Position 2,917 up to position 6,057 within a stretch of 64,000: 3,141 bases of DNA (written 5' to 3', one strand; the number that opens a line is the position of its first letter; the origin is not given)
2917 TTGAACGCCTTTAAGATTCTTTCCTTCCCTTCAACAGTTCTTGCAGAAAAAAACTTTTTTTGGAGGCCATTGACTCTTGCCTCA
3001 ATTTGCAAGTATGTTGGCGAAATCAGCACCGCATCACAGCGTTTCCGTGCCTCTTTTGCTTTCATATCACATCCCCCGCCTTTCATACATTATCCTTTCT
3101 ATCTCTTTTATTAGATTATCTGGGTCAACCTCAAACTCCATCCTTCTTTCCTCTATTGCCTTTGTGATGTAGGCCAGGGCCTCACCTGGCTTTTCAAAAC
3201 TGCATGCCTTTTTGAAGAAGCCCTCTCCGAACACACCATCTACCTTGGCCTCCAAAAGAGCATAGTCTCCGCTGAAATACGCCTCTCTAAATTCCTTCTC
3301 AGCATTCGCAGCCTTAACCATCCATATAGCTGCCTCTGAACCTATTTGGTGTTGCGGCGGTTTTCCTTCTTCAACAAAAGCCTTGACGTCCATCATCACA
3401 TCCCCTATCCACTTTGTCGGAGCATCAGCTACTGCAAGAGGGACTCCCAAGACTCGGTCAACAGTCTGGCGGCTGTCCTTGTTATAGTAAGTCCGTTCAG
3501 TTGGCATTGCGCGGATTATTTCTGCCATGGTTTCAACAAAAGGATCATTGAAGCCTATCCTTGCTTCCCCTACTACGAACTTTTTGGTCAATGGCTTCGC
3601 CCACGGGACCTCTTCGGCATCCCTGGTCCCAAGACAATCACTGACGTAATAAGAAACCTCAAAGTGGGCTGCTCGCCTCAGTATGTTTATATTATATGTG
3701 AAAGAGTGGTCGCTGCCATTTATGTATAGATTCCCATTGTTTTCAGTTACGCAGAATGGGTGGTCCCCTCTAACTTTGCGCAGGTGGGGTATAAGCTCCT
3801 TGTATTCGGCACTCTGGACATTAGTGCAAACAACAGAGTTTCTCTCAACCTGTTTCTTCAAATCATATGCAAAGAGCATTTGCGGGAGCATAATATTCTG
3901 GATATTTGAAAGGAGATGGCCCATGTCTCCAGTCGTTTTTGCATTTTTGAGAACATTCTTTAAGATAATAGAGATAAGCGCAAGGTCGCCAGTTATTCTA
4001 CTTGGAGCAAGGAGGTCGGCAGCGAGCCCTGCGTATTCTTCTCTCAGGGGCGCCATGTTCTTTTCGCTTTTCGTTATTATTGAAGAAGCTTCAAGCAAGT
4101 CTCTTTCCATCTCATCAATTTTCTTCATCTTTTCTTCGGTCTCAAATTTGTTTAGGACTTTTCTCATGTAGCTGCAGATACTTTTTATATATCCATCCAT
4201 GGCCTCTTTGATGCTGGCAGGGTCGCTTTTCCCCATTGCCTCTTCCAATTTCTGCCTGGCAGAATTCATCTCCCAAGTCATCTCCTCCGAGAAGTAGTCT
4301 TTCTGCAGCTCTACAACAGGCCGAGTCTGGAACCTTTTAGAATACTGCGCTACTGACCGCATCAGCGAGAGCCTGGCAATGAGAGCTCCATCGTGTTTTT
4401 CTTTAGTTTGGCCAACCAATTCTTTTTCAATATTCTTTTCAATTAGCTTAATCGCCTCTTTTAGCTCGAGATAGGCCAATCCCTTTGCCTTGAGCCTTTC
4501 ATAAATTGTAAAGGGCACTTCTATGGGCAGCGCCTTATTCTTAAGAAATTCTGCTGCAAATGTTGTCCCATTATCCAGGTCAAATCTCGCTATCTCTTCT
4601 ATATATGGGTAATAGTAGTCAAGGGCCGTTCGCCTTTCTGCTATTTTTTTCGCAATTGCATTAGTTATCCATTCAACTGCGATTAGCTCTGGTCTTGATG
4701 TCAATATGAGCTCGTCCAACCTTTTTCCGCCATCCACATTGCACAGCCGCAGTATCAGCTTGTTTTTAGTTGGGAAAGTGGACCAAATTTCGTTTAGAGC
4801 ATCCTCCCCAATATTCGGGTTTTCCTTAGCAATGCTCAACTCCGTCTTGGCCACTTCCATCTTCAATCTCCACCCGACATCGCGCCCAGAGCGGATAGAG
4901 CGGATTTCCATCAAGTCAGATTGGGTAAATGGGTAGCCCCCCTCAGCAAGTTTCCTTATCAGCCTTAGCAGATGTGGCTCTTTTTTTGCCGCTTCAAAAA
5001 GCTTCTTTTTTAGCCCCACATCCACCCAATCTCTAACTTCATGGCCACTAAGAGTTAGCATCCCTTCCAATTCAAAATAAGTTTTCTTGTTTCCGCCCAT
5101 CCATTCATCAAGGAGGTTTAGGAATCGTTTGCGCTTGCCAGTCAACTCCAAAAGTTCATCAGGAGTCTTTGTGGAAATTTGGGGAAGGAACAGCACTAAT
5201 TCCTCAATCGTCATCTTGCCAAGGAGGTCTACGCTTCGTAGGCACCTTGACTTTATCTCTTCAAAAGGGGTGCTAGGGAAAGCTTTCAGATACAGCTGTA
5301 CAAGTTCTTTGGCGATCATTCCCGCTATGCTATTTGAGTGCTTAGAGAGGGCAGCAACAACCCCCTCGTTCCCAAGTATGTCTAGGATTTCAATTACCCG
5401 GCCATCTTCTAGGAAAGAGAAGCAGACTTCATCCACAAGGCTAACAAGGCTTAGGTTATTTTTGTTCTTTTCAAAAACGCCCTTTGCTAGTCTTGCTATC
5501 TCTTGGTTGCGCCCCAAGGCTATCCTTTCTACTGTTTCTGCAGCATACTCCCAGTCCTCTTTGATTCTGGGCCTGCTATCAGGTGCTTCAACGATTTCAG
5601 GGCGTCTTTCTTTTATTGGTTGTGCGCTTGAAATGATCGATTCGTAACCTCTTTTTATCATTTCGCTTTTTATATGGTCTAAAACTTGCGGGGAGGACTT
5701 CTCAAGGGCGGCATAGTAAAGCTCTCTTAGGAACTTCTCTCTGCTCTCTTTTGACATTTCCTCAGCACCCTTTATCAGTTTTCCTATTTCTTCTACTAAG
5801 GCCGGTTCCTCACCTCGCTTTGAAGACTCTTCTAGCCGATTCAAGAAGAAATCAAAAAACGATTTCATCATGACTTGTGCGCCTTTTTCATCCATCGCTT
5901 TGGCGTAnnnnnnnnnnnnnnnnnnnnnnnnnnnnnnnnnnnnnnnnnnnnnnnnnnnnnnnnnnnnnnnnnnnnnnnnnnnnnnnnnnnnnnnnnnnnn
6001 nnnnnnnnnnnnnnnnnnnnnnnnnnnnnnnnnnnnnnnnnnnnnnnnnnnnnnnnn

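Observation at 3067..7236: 1389-aa orphan protein with an internal Ala/Gly-rich hydrophobic region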

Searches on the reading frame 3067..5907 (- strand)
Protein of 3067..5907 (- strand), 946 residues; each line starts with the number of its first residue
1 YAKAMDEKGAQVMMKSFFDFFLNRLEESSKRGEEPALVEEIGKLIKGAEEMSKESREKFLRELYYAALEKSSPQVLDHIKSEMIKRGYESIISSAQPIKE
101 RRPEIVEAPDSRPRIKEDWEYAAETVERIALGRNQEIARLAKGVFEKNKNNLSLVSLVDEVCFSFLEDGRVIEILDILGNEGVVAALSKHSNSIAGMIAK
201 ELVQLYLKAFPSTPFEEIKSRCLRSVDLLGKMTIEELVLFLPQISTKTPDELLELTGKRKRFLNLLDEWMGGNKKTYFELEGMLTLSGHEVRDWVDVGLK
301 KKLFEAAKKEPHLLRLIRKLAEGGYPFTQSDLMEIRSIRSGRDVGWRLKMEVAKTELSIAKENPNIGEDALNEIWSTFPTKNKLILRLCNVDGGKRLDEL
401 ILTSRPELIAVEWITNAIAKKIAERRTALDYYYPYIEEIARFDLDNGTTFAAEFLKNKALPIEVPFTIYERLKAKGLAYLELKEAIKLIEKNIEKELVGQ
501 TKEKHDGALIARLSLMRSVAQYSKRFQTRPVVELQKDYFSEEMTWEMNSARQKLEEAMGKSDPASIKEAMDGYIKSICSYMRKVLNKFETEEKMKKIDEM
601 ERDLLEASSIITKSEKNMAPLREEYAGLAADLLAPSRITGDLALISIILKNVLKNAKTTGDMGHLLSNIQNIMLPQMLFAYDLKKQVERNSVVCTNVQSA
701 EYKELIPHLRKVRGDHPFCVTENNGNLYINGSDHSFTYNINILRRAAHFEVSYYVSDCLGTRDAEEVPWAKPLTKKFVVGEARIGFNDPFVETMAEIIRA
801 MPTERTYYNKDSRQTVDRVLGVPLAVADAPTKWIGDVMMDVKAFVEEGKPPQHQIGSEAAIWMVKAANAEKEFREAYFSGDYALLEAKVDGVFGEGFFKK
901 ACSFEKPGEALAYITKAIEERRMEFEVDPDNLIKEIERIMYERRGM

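Call 66: predict_structure(protein=window:3067-5907:-)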
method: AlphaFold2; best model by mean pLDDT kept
length: 946 residues; sequences in the alignment: 1
mean_pLDDT: 45.7   pTM: 0.27
mean pLDDT of the five models: 45.7, 38.7, 38.5, 36.2, 35.2
residues with pLDDT >= 90: 0; 70-90: 61; 50-70: 236; < 50: 649
segments of 3 or more residues with pLDDT < 50: 1-5, 9-11, 96-179, 181-199, 205-207, 209-230, 232-255, 277-279, 281-290, 341-542, 584-590, 627-880, 922-927
pLDDT, mean of each block of 10 residues (from residue 1): 47 53 60 63 75 74 70 72 81 52 32 34 31 39 41 40 38 43 43 46 49 47 44 46 43 51 62 53 46 55 64 59 53 54 47 41 40 39 33 38 34 32 34 31 34 33 30 31 36 37 36 35 31 36 54 65 71 64 48 55 63 58 50 38 47 43 42 36 34 42 46 43 43 36 29 30 38 29 28 32 29 32 32 39 37 39 36 43 57 66 67 69 49 61 53
secondary structure, 60 per line:
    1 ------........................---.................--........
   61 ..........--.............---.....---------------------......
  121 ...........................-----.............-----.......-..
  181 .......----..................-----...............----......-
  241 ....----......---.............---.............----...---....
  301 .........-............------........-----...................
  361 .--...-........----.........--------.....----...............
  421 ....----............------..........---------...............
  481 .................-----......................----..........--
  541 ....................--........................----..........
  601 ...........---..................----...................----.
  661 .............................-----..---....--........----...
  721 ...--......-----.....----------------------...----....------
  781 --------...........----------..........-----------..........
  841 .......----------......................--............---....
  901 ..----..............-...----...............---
elements in order (helices of 4 or more, strands of 3 or more residues): H7-30 H34-50 H53-70 H73-85 H89-93 H115-147 H153-165 H171-177 H179-187 H192-209 H215-229 H234-239 H241-244 H249-254 H258-270 H274-286 H297-309 H311-322 H329-336 H342-361 H368-375 H380-388 H397-401 H406-424 H429-440 H447-456 H466-497 H503-524 H529-538 H541-560 H563-586 H591-611 H615-632 H637-655 H660-689 H700-703 H706-713 E718-723 E726-731 E737-741 H771-774 H789-799 H810-819 H831-847 H858-879 H882-893 H897-902 H907-920 H929-943
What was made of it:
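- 3757..5922 (-): Lineage-specific payload, part 1 (aa ~436-1157): predicted almost entirely alpha-helical, with no homologue, repeat or motif. Call 66 (helical secondary structure, but pLDDT 45.7, so the fold is unknown).
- On Zincin (HExxH) metallopeptidase: The structure model is too poor to search (call 66).
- Closest known: Gluzincin-type HExxH metallopeptidase payloads. Same: A short beta-sheet followed by helices is predicted upstream (call 66, low confidence).
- The payload structure model is unusable (pLDDT 45.7, call 66).
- Tried and rejected: AlphaFold2 of aa 444-1389 without an alignment gave pLDDT 45.7 and is unusable (call 66).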
